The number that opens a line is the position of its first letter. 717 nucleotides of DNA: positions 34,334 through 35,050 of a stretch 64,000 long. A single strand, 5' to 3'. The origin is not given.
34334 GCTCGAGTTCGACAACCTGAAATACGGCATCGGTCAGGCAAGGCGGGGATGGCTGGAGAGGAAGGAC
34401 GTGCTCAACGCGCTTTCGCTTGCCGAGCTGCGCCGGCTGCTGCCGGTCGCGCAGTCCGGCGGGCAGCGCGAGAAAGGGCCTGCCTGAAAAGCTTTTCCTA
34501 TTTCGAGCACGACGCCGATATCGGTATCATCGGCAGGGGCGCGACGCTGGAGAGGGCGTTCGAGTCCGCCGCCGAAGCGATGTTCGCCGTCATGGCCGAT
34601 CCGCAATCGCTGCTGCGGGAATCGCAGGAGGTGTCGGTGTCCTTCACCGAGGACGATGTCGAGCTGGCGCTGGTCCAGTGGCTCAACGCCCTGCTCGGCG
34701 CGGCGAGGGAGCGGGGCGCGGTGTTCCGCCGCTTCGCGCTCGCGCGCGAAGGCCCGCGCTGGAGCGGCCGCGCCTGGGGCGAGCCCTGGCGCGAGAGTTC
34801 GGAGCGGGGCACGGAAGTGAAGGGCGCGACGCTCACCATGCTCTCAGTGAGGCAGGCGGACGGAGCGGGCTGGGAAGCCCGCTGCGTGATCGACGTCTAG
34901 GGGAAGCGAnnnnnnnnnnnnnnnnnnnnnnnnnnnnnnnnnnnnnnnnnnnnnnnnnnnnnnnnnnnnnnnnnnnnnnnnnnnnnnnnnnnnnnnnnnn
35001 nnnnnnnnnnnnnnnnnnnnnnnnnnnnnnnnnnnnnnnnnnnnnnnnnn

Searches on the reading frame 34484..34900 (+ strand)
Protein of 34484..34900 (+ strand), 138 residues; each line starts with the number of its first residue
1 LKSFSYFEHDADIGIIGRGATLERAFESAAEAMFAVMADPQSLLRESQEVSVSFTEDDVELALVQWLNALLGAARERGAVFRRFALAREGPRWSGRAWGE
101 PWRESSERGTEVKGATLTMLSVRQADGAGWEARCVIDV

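Call 14: search_protein_families(library=pfam, proteins=[window:34484-34900:+])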
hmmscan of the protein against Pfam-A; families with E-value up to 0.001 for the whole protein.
window:34484-34900:+ (138 aa): 1 family
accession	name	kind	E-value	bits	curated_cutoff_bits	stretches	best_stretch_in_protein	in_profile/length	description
PF01951.21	Archease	-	8.2e-34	117.3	25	1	4-138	1-136/136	Archease protein family (MTH1598/TM1083)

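Call 68: search_solved_structures(query=window:34487-34900:+, max_evalue=0.001)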
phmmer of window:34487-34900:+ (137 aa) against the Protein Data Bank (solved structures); distinct sequences matched with E-value up to 0.001: 7.
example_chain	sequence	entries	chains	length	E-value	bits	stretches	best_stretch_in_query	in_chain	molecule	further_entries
1jw3_A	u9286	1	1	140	3.8e-15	59.3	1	1-136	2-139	Conserved Hypothetical Protein MTH1598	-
4n2p_A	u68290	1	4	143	9.8e-13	51.5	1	1-137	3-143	Protein archease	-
8odo_B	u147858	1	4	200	1.2e-08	38.3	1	2-124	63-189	Protein archease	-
8btx_A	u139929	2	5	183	1.8e-08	37.7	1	2-124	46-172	Protein archease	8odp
5yz1_A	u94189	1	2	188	2e-08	37.6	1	2-124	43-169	Protein archease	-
5yzl_A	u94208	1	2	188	2.5e-08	37.3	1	2-122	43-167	Protein archease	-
5yzj_A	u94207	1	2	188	2.7e-07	34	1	2-124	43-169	Protein archease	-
